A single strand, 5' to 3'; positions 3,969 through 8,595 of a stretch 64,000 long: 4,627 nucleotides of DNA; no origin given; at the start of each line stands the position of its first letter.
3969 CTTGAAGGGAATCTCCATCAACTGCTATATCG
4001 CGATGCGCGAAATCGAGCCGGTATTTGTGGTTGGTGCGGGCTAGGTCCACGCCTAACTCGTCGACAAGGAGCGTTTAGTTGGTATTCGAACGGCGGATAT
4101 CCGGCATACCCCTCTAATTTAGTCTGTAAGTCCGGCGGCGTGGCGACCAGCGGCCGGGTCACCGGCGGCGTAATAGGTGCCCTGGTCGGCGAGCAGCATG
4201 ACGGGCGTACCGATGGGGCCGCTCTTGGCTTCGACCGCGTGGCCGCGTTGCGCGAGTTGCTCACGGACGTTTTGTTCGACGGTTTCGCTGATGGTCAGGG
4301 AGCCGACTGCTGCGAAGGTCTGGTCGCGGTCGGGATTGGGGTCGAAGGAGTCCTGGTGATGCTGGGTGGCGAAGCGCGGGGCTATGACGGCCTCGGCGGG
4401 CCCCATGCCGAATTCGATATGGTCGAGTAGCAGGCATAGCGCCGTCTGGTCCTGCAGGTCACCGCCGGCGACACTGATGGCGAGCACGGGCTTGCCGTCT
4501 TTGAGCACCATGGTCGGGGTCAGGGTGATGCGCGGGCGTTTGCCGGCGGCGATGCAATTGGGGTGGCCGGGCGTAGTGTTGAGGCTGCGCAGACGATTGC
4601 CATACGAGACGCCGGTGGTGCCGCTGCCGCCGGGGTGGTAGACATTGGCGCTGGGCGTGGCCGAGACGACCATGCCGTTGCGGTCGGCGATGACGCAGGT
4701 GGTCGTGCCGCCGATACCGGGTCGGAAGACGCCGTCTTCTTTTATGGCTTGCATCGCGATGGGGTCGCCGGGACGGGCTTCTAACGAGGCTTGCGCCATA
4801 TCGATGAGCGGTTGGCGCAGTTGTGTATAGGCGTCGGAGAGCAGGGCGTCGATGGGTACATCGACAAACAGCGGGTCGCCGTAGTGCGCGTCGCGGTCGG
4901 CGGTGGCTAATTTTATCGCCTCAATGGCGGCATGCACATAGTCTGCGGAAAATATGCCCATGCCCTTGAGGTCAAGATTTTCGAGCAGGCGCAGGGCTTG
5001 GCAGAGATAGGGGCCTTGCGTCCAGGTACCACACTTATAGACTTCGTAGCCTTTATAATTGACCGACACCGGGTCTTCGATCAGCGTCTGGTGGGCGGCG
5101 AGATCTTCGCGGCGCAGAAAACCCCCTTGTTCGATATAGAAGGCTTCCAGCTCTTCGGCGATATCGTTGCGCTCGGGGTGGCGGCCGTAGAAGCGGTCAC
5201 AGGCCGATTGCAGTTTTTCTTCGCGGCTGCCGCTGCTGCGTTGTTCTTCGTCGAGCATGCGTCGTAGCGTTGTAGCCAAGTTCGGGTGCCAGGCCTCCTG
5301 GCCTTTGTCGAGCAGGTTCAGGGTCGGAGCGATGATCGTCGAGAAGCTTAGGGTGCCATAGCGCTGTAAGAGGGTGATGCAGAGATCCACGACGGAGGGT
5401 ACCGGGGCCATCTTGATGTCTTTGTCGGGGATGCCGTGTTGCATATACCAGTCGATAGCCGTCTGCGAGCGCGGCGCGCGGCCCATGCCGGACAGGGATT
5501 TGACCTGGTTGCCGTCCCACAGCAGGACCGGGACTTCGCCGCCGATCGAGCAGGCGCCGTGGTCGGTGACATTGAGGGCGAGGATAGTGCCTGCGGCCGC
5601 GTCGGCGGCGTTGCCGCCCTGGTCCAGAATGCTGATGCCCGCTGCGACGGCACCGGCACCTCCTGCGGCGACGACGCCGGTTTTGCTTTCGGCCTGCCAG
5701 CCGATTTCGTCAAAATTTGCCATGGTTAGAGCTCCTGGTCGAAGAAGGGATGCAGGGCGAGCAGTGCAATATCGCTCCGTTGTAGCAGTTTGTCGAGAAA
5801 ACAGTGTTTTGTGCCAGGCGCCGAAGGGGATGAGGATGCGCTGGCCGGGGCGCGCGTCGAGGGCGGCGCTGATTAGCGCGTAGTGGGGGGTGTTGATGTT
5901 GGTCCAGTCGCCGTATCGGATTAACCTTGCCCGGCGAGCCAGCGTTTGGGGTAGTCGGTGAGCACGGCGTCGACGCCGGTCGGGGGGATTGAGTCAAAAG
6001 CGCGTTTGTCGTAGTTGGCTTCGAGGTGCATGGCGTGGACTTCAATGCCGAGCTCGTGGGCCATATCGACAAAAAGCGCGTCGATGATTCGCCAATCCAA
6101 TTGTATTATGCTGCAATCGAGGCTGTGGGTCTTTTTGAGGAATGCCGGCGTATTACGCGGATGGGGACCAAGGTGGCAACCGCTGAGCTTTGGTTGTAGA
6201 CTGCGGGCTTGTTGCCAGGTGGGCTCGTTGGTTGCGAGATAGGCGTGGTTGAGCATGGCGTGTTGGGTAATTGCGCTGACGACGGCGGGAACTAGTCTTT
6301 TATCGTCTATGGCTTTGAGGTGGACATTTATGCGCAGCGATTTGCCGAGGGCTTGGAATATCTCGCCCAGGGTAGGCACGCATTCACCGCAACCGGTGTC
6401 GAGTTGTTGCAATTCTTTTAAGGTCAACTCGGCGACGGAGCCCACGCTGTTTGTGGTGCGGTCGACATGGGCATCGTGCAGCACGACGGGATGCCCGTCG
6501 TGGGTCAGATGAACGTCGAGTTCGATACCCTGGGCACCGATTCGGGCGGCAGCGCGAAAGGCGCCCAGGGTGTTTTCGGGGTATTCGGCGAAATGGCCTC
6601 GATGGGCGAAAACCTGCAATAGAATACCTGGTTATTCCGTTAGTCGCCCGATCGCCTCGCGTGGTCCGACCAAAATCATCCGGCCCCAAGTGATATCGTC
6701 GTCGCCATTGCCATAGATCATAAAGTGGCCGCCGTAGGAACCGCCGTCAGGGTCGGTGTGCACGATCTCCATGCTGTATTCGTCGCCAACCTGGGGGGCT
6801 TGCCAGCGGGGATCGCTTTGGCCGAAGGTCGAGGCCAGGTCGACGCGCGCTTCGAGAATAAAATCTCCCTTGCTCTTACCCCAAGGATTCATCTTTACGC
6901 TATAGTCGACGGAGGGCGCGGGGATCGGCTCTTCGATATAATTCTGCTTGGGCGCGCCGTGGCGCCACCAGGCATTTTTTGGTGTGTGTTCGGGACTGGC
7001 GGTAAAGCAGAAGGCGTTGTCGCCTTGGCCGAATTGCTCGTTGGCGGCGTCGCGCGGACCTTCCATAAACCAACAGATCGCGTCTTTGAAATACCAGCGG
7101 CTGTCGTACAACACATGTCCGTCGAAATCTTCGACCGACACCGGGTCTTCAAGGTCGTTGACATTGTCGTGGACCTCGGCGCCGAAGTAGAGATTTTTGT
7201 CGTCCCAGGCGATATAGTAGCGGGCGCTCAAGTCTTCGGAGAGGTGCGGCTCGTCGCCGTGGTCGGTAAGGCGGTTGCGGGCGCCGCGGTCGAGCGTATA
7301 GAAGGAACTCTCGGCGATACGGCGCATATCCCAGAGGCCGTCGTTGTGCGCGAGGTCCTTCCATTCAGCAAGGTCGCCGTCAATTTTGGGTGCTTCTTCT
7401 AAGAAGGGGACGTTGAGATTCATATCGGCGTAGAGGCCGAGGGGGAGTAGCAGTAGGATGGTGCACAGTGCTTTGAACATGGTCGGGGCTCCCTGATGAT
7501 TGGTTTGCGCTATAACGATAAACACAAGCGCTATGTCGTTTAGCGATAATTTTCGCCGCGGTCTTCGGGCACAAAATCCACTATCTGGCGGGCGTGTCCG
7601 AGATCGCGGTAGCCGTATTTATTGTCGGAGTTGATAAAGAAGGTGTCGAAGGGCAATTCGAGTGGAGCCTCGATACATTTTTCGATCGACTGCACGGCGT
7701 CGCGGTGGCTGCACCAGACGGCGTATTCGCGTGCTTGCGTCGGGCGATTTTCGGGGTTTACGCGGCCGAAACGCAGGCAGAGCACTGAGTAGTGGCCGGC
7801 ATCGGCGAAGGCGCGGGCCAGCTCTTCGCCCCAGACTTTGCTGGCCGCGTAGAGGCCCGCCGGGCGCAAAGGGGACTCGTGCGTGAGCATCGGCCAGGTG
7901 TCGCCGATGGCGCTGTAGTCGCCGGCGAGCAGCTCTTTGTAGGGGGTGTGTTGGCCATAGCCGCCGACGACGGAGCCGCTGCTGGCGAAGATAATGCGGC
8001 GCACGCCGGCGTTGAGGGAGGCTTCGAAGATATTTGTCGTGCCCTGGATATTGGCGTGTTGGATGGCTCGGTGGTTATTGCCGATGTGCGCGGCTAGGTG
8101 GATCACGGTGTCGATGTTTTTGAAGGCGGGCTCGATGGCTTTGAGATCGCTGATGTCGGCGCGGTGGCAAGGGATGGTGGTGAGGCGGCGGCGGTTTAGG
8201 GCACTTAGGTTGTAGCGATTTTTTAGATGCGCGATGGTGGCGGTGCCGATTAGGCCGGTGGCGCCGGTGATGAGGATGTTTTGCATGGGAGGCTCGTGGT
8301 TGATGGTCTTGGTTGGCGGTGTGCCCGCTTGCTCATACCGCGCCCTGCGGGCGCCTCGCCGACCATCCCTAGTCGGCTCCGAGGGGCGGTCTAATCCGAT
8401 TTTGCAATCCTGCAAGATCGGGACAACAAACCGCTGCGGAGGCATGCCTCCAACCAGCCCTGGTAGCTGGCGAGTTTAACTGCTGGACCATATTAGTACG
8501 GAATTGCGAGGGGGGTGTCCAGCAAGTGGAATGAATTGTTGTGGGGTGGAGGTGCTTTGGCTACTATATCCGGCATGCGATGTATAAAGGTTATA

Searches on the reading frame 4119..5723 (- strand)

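Call 40: search_protein_families(library=pfam, proteins=[window:4119-5723:-], max_evalue=0.00001)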
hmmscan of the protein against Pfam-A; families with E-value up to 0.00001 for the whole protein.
window:4119-5723:- (534 aa): 1 family
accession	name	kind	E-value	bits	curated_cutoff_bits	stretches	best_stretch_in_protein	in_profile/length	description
PF01019.26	G_glu_transpept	-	2.4e-82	277.8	27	2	147-524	160-509/512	Gamma-glutamyltranspeptidase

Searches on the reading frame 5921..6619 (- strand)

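Call 40: search_protein_families(library=pfam, proteins=[window:5921-6619:-], max_evalue=0.00001)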
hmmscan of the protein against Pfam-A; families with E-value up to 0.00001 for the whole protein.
window:5921-6619:- (232 aa): 1 family
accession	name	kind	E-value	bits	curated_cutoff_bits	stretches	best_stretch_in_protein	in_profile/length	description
PF03009.23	GDPD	-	3.2e-34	119.6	23.6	1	6-225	1-243/244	Glycerophosphoryl diester phosphodiesterase family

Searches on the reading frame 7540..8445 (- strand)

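Call 40: search_protein_families(library=pfam, proteins=[window:7540-8445:-], max_evalue=0.00001)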
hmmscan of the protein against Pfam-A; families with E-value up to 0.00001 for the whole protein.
window:7540-8445:- (301 aa): 8 families
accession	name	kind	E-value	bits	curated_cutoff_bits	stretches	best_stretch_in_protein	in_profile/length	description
PF01370.27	Epimerase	-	4.3e-26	92.2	20.9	1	57-233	1-176/240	NAD dependent epimerase/dehydratase family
PF01073.25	3Beta_HSD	-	1.2e-13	51.2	22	1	87-165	43-127/280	3-beta hydroxysteroid dehydrogenase/isomerase family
PF16363.11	GDP_Man_Dehyd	-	4.7e-11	43.2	27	1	58-225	1-179/332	GDP-mannose 4,6 dehydratase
PF04321.23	RmlD_sub_bind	-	3.3e-10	39.9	27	1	56-212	2-138/287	RmlD substrate binding domain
PF07993.18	NAD_binding_4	-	4.7e-09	36.2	20.1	1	107-236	85-214/258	Male sterility protein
PF13460.12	NAD_binding_10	-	6.7e-08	33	27.2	1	61-160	1-102/184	NAD(P)H-binding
PF02719.21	Polysacc_synt_2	-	1.6e-07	31.3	20.2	0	92-156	57-128/293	Polysaccharide biosynthesis protein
PF05368.20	NmrA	-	3.3e-06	27.4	27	0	55-172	3-123/298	NmrA-like family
